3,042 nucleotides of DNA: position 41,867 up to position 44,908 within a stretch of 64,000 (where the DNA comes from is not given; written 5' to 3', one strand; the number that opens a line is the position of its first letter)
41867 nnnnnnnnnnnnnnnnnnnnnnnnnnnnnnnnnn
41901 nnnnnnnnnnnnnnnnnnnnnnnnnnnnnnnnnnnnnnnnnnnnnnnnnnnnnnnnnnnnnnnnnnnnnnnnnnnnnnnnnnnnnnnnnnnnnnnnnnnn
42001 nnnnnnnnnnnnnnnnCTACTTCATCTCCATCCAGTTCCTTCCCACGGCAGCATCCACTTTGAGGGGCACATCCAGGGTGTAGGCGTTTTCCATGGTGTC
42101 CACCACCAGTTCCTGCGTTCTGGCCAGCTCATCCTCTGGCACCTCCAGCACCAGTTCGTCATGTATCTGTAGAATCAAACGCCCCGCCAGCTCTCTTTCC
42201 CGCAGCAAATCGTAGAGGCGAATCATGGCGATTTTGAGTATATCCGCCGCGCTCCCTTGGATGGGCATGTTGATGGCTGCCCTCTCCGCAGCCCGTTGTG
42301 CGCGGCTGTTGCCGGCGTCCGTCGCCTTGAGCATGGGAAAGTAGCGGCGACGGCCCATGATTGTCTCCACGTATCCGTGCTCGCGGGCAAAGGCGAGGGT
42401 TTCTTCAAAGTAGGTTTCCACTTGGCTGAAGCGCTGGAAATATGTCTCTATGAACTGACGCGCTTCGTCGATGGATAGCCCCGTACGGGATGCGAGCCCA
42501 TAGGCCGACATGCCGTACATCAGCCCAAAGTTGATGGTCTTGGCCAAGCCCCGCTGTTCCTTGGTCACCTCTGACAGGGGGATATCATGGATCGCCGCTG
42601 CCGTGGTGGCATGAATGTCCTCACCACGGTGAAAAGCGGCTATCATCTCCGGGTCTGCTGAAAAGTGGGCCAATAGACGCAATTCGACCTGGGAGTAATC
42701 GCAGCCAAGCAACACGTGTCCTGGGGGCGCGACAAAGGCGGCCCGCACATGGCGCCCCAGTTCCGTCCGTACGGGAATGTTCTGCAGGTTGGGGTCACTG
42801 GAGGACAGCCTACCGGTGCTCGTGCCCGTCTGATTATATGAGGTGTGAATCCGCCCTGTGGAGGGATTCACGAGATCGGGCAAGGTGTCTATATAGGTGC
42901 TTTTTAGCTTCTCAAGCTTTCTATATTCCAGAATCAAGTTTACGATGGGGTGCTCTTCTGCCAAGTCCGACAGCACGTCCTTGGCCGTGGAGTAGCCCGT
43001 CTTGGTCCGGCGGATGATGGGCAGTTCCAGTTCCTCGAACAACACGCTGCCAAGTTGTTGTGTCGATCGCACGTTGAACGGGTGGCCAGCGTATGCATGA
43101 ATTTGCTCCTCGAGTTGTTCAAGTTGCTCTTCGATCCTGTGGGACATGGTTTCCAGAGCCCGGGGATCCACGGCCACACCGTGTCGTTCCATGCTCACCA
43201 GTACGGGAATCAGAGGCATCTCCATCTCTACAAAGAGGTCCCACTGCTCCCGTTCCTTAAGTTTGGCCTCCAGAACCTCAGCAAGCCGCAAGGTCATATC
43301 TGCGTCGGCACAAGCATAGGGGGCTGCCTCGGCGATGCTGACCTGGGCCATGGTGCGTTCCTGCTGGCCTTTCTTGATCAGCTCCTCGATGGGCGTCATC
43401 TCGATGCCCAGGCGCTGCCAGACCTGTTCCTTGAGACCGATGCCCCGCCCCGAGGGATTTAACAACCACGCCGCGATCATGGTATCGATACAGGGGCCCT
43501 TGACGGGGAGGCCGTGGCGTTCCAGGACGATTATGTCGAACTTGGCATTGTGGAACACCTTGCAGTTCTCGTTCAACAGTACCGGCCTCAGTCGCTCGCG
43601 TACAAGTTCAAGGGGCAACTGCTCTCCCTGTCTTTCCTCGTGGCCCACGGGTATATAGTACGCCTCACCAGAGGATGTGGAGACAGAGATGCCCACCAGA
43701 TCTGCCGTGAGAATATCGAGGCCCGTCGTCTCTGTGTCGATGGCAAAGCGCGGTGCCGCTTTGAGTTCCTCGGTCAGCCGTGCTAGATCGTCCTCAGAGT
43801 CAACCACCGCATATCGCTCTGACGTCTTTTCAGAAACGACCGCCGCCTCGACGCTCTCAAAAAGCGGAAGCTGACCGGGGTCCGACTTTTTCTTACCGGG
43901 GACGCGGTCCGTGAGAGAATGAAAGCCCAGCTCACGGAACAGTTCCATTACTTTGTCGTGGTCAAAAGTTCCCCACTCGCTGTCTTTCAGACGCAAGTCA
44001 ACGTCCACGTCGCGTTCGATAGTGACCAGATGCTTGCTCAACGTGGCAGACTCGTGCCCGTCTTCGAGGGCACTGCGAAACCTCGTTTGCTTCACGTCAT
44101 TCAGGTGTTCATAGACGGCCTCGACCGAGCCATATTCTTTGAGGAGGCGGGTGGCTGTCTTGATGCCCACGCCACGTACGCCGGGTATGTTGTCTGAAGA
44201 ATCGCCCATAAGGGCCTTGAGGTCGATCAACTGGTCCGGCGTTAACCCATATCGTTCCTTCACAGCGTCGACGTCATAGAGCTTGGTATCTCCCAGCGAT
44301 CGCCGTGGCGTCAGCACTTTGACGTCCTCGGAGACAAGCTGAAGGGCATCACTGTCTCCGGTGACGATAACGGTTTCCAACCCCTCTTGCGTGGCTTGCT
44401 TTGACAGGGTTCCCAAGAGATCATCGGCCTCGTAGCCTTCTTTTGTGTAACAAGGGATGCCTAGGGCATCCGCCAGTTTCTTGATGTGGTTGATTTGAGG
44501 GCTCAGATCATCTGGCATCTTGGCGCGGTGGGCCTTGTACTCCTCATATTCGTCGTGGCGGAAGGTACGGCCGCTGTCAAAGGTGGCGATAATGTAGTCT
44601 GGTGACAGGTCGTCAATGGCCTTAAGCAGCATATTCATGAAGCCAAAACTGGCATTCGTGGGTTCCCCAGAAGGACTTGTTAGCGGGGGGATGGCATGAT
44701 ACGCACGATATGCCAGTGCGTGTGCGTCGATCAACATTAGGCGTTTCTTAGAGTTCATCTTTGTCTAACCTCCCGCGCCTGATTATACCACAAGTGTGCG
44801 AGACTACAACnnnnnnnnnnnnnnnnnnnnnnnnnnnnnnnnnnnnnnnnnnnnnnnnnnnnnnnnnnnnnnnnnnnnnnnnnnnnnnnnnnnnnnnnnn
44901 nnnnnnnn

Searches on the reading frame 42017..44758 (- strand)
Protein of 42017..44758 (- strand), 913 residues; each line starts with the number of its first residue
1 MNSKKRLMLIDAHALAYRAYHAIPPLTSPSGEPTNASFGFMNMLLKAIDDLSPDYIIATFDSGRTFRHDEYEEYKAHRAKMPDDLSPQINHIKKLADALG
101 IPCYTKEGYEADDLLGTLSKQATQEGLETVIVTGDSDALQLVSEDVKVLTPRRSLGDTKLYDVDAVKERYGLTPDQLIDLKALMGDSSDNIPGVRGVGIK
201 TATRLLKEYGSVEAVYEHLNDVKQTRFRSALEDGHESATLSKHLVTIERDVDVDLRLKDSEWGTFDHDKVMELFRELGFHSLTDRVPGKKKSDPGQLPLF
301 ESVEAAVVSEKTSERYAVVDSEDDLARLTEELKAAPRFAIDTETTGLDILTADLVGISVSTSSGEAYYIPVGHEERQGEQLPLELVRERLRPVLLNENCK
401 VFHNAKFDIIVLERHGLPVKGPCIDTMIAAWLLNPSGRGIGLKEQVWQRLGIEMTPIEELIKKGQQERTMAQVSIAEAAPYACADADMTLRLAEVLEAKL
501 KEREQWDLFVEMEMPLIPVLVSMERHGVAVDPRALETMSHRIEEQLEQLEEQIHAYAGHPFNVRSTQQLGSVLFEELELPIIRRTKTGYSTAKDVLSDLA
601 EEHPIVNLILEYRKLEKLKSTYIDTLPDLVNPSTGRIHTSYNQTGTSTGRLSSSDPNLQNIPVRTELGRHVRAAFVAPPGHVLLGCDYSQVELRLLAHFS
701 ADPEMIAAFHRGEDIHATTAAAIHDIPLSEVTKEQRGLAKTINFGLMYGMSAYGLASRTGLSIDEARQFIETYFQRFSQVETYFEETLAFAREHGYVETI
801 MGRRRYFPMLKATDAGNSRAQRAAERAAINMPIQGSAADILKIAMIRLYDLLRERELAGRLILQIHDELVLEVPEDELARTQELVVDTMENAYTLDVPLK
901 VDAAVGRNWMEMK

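Call 33: search_protein_families(library=pfam, proteins=[window:42017-44758:-], max_evalue=0.00001)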
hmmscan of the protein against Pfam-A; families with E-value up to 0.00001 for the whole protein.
window:42017-44758:- (913 aa): 4 families
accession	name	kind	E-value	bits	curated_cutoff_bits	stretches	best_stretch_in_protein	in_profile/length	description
PF00476.26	DNA_pol_A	-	1.2e-160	535.1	34.3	1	534-911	3-381/381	DNA polymerase family A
PF02739.22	5_3_exonuc_N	-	6e-59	198.9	34.3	1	6-171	1-164/164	5'-3' exonuclease, N-terminal resolvase-like domain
PF01367.25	5_3_exonuc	-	4e-33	114.2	40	1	173-267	2-96/97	5'-3' exonuclease, C-terminal SAM fold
PF01612.26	DNA_pol_A_exo1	-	2.5e-30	106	23.6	1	316-500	1-172/173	3'-5' exonuclease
